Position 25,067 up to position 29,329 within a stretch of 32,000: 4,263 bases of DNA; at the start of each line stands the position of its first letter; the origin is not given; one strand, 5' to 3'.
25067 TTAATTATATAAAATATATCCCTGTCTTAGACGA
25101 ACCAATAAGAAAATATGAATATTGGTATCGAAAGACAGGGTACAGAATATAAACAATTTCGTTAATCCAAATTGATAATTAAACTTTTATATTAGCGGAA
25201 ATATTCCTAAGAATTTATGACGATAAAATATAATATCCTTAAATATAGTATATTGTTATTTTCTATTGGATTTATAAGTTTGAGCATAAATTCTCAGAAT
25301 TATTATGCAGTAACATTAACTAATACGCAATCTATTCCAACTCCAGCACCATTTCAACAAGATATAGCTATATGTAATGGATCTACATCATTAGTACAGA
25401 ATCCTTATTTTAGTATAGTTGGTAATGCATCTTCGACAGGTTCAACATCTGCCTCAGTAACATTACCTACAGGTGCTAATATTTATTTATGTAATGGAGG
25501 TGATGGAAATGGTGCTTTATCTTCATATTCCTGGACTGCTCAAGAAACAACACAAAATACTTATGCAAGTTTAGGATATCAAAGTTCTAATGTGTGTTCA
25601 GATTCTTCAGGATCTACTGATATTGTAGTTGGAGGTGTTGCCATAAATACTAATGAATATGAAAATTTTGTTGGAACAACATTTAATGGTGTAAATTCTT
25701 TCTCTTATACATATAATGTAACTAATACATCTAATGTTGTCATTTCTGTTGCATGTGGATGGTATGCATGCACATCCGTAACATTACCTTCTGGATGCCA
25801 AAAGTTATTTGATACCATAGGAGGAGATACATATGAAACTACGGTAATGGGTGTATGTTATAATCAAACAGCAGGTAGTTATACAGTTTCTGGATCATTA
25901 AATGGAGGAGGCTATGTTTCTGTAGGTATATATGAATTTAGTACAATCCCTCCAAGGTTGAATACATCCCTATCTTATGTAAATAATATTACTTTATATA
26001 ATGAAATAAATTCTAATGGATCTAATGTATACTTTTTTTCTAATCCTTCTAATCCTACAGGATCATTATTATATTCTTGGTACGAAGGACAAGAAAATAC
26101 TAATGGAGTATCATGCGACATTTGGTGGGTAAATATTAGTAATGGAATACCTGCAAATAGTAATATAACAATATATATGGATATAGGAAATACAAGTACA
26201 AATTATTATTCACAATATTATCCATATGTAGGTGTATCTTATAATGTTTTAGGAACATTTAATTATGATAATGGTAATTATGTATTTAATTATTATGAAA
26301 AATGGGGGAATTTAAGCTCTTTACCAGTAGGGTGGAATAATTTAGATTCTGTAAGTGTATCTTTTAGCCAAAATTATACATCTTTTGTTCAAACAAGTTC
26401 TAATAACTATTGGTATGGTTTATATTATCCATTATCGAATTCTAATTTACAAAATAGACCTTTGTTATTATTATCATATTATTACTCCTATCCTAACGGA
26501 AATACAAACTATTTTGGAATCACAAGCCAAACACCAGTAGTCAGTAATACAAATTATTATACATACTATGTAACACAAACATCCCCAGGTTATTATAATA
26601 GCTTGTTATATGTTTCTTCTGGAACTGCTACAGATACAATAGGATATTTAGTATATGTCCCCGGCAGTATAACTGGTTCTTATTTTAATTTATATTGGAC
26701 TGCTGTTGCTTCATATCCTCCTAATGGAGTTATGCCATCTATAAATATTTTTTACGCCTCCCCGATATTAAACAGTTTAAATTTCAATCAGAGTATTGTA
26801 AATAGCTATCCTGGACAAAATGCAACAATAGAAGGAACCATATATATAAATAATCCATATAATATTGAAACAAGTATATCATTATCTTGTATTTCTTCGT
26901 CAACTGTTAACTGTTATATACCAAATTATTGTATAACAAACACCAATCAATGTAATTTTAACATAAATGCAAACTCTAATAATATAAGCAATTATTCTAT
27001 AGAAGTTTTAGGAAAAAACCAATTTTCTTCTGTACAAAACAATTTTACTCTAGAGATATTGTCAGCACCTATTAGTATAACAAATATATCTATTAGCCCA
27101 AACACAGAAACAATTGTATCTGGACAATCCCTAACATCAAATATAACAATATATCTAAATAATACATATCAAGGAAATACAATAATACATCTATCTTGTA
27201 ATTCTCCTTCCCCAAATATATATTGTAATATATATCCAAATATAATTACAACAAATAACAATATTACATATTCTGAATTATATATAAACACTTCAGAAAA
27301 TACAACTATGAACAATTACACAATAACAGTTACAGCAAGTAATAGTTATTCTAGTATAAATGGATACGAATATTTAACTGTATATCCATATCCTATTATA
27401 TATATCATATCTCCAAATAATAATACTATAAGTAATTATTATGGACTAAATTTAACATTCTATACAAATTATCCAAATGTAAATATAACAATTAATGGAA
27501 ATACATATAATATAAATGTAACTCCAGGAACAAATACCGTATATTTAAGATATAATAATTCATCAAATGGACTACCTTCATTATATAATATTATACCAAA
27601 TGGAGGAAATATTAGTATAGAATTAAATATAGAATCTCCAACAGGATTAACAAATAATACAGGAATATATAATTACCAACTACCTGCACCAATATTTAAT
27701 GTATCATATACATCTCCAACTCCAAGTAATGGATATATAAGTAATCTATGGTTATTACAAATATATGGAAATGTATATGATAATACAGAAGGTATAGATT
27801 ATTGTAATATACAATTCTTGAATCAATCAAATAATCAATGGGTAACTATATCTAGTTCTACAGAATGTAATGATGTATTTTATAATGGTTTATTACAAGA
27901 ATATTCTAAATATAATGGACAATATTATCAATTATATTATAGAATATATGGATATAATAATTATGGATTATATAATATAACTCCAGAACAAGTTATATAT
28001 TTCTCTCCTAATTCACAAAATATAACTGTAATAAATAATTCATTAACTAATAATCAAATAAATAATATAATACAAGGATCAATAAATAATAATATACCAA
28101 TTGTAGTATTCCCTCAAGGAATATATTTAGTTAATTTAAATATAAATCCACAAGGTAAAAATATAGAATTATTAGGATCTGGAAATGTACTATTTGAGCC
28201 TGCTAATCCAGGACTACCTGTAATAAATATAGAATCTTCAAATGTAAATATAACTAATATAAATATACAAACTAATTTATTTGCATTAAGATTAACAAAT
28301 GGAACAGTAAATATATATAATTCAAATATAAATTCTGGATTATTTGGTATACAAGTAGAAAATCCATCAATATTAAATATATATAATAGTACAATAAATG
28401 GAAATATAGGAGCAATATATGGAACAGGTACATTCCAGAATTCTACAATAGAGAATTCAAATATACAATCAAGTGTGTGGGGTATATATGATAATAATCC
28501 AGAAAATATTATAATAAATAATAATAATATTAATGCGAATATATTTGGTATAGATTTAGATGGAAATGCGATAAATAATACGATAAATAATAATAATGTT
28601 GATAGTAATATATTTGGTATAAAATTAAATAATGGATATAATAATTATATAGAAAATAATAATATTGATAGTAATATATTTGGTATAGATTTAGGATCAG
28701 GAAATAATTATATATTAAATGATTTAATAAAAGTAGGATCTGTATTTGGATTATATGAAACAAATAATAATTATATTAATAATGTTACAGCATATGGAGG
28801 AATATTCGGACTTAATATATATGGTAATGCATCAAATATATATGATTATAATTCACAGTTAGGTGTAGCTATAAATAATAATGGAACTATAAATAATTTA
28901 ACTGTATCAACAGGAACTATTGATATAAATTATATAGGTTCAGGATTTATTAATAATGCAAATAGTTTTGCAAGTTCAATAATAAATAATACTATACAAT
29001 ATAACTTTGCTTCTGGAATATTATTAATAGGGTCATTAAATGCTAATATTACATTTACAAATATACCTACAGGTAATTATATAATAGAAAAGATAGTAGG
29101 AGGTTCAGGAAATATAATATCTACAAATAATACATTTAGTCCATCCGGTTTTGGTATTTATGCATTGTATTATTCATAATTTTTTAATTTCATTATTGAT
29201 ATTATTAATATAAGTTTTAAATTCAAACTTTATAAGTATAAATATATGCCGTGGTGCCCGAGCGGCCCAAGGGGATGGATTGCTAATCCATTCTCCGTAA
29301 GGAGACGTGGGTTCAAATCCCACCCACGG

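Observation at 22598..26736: Perfect 1,416-bp direct repeat puts the same 472-aa extracellular module into two neighbouring surface-protein genes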

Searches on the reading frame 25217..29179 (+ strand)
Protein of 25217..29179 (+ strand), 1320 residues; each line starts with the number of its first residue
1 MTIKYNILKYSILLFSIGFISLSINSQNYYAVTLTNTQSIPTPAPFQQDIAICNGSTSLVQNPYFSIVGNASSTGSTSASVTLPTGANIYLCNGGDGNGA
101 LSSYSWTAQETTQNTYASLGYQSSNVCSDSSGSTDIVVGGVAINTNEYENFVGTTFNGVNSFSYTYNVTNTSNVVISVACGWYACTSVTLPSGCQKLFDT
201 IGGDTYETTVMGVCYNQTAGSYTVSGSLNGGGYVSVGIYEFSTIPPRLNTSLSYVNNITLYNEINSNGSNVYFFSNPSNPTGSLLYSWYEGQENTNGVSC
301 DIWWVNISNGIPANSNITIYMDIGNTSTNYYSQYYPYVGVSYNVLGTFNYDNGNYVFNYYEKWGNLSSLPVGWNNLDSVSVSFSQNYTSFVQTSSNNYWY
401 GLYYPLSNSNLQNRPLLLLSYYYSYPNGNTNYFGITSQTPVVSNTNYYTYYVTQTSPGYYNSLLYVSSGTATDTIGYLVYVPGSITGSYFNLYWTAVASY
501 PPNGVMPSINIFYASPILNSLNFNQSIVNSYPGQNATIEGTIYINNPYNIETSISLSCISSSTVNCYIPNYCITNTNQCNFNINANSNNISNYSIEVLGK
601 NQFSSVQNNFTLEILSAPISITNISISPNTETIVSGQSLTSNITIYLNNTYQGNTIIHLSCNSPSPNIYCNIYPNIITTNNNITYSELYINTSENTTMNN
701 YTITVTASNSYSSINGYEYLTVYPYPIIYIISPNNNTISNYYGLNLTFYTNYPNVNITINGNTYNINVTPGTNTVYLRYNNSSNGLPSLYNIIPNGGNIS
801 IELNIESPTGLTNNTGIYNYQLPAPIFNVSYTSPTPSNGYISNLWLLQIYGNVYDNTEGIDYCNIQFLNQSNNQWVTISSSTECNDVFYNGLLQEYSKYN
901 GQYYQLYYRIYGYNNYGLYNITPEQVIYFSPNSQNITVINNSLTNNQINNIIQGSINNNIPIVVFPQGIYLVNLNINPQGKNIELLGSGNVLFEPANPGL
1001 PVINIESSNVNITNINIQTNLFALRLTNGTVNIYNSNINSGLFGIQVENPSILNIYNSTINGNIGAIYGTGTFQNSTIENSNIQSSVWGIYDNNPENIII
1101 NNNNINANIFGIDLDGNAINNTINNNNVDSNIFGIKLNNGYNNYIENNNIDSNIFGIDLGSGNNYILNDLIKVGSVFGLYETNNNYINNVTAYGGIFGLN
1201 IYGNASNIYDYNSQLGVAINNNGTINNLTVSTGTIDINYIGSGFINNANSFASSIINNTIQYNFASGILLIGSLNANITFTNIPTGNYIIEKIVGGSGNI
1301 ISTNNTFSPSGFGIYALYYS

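Call 7: search_protein_families(library=pfam, proteins=[window:25217-29179:+], max_evalue=0.1)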
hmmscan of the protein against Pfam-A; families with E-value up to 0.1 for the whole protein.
window:25217-29179:+ (1320 aa): 0 families

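Call 12: find_encoding_contigs(protein=window:25217-29179:+, flank=6000, max_places=4)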
Protein window:25217-29179:+ (1320 aa): no gene with exactly this product is on record in the collection.

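Call 76: search_protein_families(library=ncbifam, proteins=[window:25217-29176:+], max_evalue=0.01)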
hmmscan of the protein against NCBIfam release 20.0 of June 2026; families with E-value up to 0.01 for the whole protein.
window:25217-29176:+ (1320 aa): 0 families

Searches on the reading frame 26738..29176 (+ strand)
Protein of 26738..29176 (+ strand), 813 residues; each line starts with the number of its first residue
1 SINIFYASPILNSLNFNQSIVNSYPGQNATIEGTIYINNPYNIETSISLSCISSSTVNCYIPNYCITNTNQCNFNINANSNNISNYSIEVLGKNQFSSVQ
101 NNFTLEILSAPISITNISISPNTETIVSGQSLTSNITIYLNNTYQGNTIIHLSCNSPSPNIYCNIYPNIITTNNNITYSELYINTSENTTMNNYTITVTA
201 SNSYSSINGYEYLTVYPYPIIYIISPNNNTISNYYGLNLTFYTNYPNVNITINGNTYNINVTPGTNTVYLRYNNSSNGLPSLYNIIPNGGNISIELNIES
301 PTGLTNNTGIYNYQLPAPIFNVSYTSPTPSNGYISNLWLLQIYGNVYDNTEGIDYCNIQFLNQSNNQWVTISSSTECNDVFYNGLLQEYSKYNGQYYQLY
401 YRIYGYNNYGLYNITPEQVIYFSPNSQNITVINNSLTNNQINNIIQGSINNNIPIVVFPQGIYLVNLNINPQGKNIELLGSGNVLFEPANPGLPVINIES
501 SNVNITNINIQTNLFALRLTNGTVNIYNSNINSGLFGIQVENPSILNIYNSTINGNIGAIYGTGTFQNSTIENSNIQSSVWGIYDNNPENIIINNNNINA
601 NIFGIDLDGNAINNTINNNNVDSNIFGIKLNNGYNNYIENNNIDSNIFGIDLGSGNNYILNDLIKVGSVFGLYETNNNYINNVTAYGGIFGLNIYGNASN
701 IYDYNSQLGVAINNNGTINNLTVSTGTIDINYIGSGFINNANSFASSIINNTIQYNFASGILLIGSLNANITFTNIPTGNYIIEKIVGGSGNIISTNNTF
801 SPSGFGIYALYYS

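Call 42: search_protein_families(library=pfam, proteins=[window:26738-29176:+], max_evalue=1)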
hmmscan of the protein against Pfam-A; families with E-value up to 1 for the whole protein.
window:26738-29176:+ (813 aa): 1 family
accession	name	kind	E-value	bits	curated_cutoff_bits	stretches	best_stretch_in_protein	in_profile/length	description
PF13229.12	Beta_helix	-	1.2e-07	31.9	25.9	2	497-643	4-158/158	Right handed beta helix region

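Call 70: find_homologous_proteins(query=window:26738-29176:+, max_evalue=0.00001)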
Query window:26738-29176:+ (813 aa): 26 proteins with E <= 0.00001 among 8000 candidates.
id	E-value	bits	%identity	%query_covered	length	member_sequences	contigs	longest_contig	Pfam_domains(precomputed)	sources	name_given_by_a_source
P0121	0.0e+0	1670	100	100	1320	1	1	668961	-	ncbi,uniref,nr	ncbi:hypothetical protein MJ1_0776 [Nanobdella aerobiophila]|uniref:Uncharacterized protein n=1 Tax=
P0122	0.0e+0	1184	78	97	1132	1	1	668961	-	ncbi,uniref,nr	ncbi:hypothetical protein MJ1_0451 [Nanobdella aerobiophila]|uniref:Right handed beta helix domain-c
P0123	5.9e-265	900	74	74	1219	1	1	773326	PF13229.13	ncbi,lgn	ncbi:hypothetical protein YN1_0200 [Nanoarchaeota archaeon]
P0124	1.4e-219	750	56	94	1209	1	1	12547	PF02465.24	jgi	jgi:hypothetical protein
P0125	9.4e-217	740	60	87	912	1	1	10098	-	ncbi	ncbi:hypothetical protein DDW05_02245, partial [Candidatus Nanobsidianus stetteri]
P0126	3.5e-216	738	60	87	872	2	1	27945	-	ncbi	ncbi:hypothetical protein, partial [Candidatus Nanobsidianus stetteri]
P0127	8.3e-216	737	61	82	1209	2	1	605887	PF24328.3,PF14524.13,PF02465.24,PF10633.16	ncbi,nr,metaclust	ncbi:hypothetical protein Nps_01900 [Candidatus Nanopusillus acidilobi]|nr:hypothetical protein Nps_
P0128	8.6e-215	734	53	100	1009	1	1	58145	PF14524.13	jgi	-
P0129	2.5e-214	732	59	87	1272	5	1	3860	-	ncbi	-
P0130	4.1e-214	731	56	94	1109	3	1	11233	PF14524.13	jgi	jgi:uncharacterized membrane protein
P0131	7.8e-214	730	61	83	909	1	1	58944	PF13229.13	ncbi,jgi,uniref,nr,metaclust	ncbi:putative secreted protein [Candidatus Nanobsidianus stetteri]|uniref:Putative secreted protein 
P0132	9.4e-212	724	60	82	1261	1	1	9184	-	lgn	-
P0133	2.3e-211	722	60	80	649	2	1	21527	-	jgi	-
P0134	1.3e-210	720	55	96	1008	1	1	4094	-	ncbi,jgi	jgi:hypothetical protein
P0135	1.8e-210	719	55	96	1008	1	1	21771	PF13229.13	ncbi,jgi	jgi:hypothetical protein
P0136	2.0e-209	716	59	83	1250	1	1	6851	-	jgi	-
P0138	9.2e-208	710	62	78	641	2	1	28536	PF13229.13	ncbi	ncbi:MAG: hypothetical protein RXO36_01485, partial [Candidatus Nanopusillus acidilobi]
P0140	2.9e-206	705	57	87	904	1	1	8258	PF13229.13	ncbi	-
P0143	2.1e-196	673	58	78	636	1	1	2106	PF13229.13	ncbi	ncbi:MAG: hypothetical protein ACO2ON_02655, partial [Candidatus Nanopusillus sp.]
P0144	1.2e-193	664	62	70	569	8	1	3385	PF13229.13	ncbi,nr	ncbi:MAG: hypothetical protein RQ869_03435, partial [Candidatus Nanopusillus sp.]|nr:hypothetical pr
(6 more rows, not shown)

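Call 74: find_encoding_contigs(protein=P0123, flank=7000, max_places=1)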
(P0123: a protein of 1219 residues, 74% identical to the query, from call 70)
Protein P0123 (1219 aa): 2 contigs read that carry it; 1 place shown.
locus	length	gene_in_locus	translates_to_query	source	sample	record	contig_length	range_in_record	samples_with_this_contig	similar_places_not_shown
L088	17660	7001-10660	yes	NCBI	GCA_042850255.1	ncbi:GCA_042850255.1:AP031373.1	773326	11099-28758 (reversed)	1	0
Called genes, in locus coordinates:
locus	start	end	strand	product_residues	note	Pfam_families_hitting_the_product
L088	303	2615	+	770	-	PF08351:TmcA_N, PF05127:NAT10_TcmA_helicase, PF13718:GNAT_acetyltr_2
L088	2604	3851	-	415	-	PF00266:Aminotran_5, PF00155:Aminotran_1_2, PF01041:DegT_DnrJ_EryC1, PF01053:Cys_Met_Meta_PP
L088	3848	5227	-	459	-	PF19295:SufBD_N, PF01458:SUFBD_core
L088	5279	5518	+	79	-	-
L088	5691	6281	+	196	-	PF01917:Flagellin_arch-type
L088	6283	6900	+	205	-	PF01917:Flagellin_arch-type (weak)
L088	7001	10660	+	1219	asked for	PF13229:Beta_helix (weak)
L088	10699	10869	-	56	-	-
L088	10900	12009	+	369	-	PF05958:tRNA_U5-meth_tr (weak), PF02475:TRM5-TYW2_MTfase, PF05958:tRNA_U5-meth_tr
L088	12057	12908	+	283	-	PF01917:Flagellin_arch-type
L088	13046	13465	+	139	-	PF01974:tRNA_int_endo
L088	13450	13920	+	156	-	-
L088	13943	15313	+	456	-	PF00587:tRNA-synt_2b, PF03129:HGTP_anticodon (faint)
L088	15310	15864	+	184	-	-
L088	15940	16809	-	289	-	PF00294:PfkB (weak)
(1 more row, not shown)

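Call 76: search_protein_families(library=ncbifam, proteins=[P0122], max_evalue=0.01)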
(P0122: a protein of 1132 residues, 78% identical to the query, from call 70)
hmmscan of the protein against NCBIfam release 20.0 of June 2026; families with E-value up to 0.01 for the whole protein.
P0122 (1132 aa): 0 families
